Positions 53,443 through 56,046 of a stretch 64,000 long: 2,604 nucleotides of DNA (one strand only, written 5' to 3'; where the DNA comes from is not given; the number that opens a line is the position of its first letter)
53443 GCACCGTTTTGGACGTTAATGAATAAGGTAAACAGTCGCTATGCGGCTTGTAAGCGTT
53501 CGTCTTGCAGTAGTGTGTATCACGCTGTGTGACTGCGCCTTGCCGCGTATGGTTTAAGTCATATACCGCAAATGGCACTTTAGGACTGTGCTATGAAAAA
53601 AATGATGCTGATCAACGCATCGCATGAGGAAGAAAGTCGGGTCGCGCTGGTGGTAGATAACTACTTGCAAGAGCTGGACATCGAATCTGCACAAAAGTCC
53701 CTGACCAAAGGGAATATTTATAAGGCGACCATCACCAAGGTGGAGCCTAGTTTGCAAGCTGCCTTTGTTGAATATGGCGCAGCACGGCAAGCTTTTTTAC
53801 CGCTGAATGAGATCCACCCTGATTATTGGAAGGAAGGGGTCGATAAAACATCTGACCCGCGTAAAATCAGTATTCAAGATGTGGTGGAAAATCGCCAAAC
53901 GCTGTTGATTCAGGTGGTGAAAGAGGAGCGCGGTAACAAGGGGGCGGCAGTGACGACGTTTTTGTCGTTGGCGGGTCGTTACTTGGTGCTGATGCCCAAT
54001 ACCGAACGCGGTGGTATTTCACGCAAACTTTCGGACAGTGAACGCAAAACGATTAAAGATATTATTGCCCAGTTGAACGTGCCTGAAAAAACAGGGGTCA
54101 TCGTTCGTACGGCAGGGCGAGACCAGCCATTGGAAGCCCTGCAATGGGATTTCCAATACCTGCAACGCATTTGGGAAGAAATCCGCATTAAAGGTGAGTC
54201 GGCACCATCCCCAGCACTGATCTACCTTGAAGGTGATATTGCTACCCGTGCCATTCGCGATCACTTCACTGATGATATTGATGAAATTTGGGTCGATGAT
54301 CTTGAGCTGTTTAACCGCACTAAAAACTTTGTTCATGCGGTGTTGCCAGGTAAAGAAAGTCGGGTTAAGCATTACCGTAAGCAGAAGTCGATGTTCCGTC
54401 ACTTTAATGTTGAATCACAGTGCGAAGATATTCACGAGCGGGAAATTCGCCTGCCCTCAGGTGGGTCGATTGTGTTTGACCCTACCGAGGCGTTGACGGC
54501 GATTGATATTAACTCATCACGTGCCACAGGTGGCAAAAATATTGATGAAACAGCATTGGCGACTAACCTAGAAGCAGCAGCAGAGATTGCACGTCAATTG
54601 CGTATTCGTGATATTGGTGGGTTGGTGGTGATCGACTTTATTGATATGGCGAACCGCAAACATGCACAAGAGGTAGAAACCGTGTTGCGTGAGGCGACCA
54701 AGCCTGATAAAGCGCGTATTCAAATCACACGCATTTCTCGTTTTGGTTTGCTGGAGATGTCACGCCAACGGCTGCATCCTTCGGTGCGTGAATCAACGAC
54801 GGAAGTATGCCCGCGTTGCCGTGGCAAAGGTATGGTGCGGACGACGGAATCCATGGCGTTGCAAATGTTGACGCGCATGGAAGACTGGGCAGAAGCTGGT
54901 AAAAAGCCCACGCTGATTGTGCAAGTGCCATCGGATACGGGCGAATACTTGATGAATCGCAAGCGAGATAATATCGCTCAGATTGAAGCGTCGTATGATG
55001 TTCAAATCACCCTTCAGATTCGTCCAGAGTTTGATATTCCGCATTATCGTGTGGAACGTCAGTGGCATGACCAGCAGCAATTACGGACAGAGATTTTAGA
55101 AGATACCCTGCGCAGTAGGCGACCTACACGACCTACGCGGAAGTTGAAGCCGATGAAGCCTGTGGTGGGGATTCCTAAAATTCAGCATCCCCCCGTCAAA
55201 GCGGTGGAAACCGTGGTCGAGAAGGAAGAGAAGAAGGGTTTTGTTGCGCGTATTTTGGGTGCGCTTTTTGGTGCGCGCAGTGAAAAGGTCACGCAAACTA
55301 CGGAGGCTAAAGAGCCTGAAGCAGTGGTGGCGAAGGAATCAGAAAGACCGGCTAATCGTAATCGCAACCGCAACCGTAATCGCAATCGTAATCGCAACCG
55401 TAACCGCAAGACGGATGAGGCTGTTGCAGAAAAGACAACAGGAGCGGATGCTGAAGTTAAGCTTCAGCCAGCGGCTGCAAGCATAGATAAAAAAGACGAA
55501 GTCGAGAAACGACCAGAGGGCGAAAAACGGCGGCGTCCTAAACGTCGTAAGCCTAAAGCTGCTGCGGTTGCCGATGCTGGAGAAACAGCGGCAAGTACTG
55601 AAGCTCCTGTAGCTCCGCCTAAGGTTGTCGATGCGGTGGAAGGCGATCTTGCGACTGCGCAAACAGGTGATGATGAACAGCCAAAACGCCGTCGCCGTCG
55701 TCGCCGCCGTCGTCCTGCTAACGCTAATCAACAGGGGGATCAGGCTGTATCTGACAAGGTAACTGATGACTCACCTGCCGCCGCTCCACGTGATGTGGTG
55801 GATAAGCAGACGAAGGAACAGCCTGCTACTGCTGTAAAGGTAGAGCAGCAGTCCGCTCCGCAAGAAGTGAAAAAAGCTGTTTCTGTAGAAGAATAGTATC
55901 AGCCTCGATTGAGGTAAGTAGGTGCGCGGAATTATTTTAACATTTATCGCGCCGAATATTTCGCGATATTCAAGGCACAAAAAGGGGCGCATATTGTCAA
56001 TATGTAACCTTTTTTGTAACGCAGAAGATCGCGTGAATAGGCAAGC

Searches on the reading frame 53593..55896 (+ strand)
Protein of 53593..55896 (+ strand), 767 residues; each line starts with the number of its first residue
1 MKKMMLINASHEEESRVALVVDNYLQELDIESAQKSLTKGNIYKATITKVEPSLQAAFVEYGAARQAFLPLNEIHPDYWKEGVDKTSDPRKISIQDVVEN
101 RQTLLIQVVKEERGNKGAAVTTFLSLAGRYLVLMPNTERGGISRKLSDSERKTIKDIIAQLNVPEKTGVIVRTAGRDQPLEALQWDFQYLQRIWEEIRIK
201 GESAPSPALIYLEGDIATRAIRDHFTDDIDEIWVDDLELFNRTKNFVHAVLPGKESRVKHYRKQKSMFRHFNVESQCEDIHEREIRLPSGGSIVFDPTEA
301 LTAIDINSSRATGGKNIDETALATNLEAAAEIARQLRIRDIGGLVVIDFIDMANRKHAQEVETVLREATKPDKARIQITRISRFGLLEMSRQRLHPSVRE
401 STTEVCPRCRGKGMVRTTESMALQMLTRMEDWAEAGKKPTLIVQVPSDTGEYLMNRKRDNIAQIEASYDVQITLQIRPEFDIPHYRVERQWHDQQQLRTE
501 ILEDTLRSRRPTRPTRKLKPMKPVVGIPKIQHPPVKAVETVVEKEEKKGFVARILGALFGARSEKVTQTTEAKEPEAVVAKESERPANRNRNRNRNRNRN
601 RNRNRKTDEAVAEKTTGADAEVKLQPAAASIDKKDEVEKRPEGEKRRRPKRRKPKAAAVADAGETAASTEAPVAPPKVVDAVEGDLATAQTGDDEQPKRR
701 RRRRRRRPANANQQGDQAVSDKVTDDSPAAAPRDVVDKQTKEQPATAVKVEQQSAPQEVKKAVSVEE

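Call 41: search_protein_families(library=pfam, proteins=[window:53593-55896:+], max_evalue=0.00001)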
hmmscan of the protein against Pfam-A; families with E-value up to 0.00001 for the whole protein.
window:53593-55896:+ (767 aa): 3 families
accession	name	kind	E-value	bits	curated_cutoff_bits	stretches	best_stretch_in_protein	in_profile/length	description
PF10150.14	RNase_E_G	-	5e-97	325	25.5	1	125-393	1-269/270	Ribonuclease E/G family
PF20833.2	RNase_E_G_Thio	-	1.5e-24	86.4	26.8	1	405-489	1-85/86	RNase E/G, Thioredoxin-like domain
PF00575.29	S1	-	5.1e-06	27.2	22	0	38-118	3-69/74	S1 RNA binding domain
